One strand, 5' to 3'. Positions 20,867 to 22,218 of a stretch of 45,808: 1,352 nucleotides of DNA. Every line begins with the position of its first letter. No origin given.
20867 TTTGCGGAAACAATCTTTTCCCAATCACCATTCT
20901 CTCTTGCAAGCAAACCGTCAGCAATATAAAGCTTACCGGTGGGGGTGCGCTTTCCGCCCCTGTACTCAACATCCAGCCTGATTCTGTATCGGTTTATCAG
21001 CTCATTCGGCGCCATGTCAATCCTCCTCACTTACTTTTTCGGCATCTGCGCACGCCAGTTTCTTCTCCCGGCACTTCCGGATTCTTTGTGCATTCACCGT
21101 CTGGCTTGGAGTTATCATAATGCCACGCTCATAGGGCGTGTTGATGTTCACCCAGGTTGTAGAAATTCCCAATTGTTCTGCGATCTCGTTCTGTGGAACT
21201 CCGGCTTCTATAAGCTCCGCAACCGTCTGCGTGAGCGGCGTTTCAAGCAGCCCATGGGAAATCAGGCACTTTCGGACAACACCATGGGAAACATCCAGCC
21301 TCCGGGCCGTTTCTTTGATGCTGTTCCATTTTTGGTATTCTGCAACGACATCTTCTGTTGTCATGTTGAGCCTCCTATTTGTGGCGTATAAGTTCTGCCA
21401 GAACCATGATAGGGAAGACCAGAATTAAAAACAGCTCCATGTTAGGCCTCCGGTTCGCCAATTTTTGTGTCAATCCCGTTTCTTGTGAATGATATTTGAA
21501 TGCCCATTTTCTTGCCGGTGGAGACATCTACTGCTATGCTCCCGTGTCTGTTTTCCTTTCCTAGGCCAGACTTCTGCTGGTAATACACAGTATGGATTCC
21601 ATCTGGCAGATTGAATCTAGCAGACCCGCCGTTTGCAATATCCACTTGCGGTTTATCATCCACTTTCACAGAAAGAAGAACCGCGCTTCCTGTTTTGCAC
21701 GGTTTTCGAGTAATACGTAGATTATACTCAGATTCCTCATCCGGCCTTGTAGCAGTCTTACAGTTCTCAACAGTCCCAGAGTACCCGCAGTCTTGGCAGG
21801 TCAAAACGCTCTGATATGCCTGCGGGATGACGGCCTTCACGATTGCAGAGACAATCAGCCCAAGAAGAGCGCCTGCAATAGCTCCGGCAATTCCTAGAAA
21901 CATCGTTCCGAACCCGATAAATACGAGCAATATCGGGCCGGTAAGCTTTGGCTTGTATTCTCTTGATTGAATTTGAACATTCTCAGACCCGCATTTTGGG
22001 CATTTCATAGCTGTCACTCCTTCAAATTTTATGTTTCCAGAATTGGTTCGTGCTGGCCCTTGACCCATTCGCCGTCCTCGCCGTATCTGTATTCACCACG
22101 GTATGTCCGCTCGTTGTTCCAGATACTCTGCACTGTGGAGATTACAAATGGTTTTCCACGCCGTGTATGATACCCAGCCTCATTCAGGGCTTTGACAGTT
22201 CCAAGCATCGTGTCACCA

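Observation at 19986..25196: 5.2-kb self-regulated accessory module splitting terS/HNH from terL: candidate novel lysogeny-expressed system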

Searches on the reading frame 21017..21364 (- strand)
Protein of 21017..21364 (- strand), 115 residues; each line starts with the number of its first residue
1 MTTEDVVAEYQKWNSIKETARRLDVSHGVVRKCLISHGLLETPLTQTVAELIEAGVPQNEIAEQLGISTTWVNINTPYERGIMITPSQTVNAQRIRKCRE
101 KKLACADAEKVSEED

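Call 3: search_protein_families(library=pfam, proteins=[window:21017-21364:-], max_evalue=0.1)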
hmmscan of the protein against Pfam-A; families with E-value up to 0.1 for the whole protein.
window:21017-21364:- (115 aa): 24 families
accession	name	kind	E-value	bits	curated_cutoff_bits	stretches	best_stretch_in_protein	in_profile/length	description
PF13384.12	HTH_23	-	8.8e-06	25.8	24.6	1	48-73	10-35/50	Homeodomain-like domain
PF22083.2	I-HmuI_NUMOD-like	-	0.00011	22.1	27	1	9-34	8-33/46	DNA endonuclease I-HmuI-like, NUMOD-like domain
PF01527.26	HTH_Tnp_1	-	0.00013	22.6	24.1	0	5-31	14-41/75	Transposase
PF04545.22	Sigma70_r4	-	0.00014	21.7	24.1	0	54-72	19-37/50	Sigma-70, region 4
PF13542.12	HTH_Tnp_ISL3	-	0.00016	21.5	27.4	1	45-70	17-41/51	Helix-turn-helix domain of transposase family ISL3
PF13412.12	HTH_24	-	0.00042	20.3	21.9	1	54-70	16-32/48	Winged helix-turn-helix DNA-binding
PF07453.19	NUMOD1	-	0.00049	20.7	22.8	1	10-34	13-37/37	NUMOD1 domain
PF02796.21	HTH_7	-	0.00062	20.3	23.8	1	46-68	12-34/45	Helix-turn-helix domain of resolvase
PF21531.3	Rv2175c_wHTH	-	0.00099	19.5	27.1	0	3-40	5-42/57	DNA-binding protein Rv2175c, wHTH domain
PF00196.25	GerE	-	0.0013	18.8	23.5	1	47-73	9-35/57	Bacterial regulatory proteins, luxR family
PF13518.12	HTH_28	-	0.0014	19.1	25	0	48-68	6-25/52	Helix-turn-helix domain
PF13936.12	HTH_38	-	0.0016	18.6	27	0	13-30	20-37/44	Helix-turn-helix domain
PF08281.18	Sigma70_r4_2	-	0.0024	17.9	25.7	0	55-69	26-40/54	Sigma-70, region 4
PF18024.7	HTH_50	-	0.006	16.7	27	0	8-30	18-41/50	Helix-turn-helix domain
PF13551.12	HTH_29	-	0.009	16.5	28.1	0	50-73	6-30/64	Winged helix-turn helix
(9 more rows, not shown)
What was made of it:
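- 21017..21364 (-): Double-HTH protein (115 aa), passenger. HTH_23 8.8e-6 plus a NUMOD1-like N-terminal HTH (call 3).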

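Call 4: search_protein_families(library=phrogs, proteins=[window:21017-21364:-], max_evalue=0.01)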
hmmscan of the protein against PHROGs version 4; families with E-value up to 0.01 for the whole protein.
window:21017-21364:- (115 aa): 8 families
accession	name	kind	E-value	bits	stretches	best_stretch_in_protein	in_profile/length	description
phrog_3855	-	DNA, RNA and nucleotide metabolism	0.00015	23.1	0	42-73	66-97/115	HTH DNA binding protein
phrog_664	-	DNA, RNA and nucleotide metabolism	0.00076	20.4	0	48-69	93-114/210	DNA binding protein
phrog_7061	-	DNA, RNA and nucleotide metabolism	0.00077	21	0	44-69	33-58/70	HTH DNA binding protein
phrog_686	-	DNA, RNA and nucleotide metabolism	0.0011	20.2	0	41-68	34-61/76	HTH DNA binding protein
phrog_32138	-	DNA, RNA and nucleotide metabolism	0.0011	19.9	0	6-36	12-41/54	DNA binding protein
phrog_6831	-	transcription regulation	0.0054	17.7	0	47-68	10-31/68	transcriptional regulator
phrog_6223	-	transcription regulation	0.0074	17.3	0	44-72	3-34/73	transcriptional repressor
phrog_1303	-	DNA, RNA and nucleotide metabolism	0.0099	16.6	0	4-38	30-64/184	DNA binding protein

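Call 9: search_protein_families(library=padloc, proteins=[window:21017-21364:-], max_evalue=0.01)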
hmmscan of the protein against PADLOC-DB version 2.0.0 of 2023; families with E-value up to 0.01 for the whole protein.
window:21017-21364:- (115 aa): 0 families

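Call 23: search_protein_families(library=ncbifam, proteins=[window:21017-21364:-], max_evalue=0.01)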
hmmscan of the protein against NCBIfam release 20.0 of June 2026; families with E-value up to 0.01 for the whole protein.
window:21017-21364:- (115 aa): 2 families
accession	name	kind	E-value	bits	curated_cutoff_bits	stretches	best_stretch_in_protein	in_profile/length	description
NF040595.1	HTH_Cbp1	equivalog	0.00012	22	140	1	5-71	7-78/135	CRISPR DNA repeat-binding protein Cbp1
TIGR02937.1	sigma70-ECF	superfamily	0.0056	16.3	42.9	0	53-72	131-150/165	sigma-70 family RNA polymerase sigma factor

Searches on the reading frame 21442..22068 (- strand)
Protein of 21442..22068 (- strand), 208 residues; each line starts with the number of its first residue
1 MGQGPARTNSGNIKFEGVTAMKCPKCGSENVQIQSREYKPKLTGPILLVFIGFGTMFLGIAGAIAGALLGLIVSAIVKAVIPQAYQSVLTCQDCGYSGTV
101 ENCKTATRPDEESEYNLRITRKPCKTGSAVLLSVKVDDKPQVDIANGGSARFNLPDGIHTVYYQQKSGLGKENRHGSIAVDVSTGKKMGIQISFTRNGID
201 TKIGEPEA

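Call 3: search_protein_families(library=pfam, proteins=[window:21442-22068:-], max_evalue=0.1)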
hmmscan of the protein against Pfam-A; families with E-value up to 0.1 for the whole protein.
window:21442-22068:- (208 aa): 13 families
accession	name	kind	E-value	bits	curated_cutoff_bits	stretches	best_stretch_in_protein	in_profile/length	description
PF23451.1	Zn_ribbon_PaaD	-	0.0011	19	27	1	14-36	8-30/53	PaaD zinc beta ribbon domain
PF08274.17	Zn_Ribbon_YjdM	-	0.013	15.9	30.8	0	22-30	4-12/30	PhnA Zinc-Ribbon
PF13248.11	Zn_ribbon_3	-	0.018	15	27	0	22-34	4-15/26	zinc-ribbon domain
PF13240.11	Zn_Ribbon_1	-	0.022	15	25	0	22-30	1-9/23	zinc-ribbon domain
PF08792.16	A2L_zn_ribbon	-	0.023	14.8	22.9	0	86-97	19-30/33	A2L zinc ribbon domain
PF14354.12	Lar_restr_allev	-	0.027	15.1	28.6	1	22-101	5-34/58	Restriction alleviation protein Lar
PF24463.1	DUF7577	-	0.049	13.7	28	0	21-30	3-12/27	Domain of unknown function (DUF7577)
PF00684.25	DnaJ_CXXCXGXG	-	0.05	14.3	32.7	0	78-104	31-59/65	DnaJ central domain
PF07754.17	HVO_2753_ZBP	-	0.052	13.8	33.2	0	16-29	12-25/46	Small zinc finger protein HVO_2753-like, Zn-binding pocket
PF14599.11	zinc_ribbon_6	-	0.054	13.9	27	0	75-100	13-41/59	Zinc-ribbon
PF08271.17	Zn_Ribbon_TF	-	0.06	13.3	29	0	21-30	1-10/43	TFIIB zinc-binding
PF01155.25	HypA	-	0.063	13.7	28.9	0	20-35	86-101/112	Hydrogenase/urease nickel incorporation, metallochaperone, hypA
PF03367.19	Zn_ribbon_ZPR1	-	0.068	13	23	0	18-35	33-50/56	ZPR1 zinc-finger domain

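Call 4: search_protein_families(library=phrogs, proteins=[window:21442-22068:-], max_evalue=0.01)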
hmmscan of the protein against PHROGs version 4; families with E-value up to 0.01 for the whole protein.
window:21442-22068:- (208 aa): 5 families
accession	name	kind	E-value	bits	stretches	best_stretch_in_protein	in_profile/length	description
phrog_890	-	other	0.00026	21.6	1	111-198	39-127/136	lipoprotein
phrog_2945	-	unknown function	0.00093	20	1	16-33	5-22/68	-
phrog_19462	-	unknown function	0.0012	20.4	1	21-82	5-64/97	-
phrog_24502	-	other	0.0016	19.4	0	19-45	112-138/177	zinc-finger domain protein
phrog_32727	-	unknown function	0.0099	16.9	0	21-97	3-75/78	-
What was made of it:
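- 21442..22008 (-): Zn-ribbon/two-TM membrane protein (188 aa from the ATG at 22008), passenger. Weak zinc-ribbon hits, and phrog_890 'lipoprotein' over the C-terminal part (calls 3, 4).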

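Call 9: search_protein_families(library=padloc, proteins=[window:21442-22068:-], max_evalue=0.01)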
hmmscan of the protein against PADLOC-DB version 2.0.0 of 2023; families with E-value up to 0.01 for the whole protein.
window:21442-22068:- (208 aa): 0 families

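Call 23: search_protein_families(library=ncbifam, proteins=[window:21442-22068:-], max_evalue=0.01)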
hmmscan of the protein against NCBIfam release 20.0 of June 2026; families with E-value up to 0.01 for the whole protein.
window:21442-22068:- (208 aa): 8 families
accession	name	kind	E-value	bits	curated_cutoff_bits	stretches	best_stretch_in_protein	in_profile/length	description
TIGR04165.1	methano_modCys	hypoth_equivalog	0.00076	19.7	60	0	21-36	8-23/50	TIGR04165 family Cys-rich peptide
NF033497.1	rubre_like_arch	subfamily_domain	0.00095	18.8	32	0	89-106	17-32/34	rubrerythrin-like domain-containing protein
TIGR03655.1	anti_R_Lar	subfamily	0.0013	19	39.6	0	22-38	3-19/55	Lar family restriction alleviation protein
NF001976.0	PRK00762.1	equivalog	0.0021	17.8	146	0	18-35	90-107/124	hydrogenase maturation nickel metallochaperone HypA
NF041909.1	HVO_2753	equivalog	0.0028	17.5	80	0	16-29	22-35/59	HVO_2753 family zinc finger protein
NF047912.1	ECs_2282_CxxC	subfamily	0.0075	16.1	37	0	21-33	3-15/60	ECs_2282 family putative zinc-binding protein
TIGR02487.1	NrdD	equivalog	0.0079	14.8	326.35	0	14-36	534-556/581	anaerobic ribonucleoside-triphosphate reductase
NF011481.0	PRK14890.1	equivalog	0.0096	15.9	61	0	16-31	23-38/61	putative Zn-ribbon RNA-binding protein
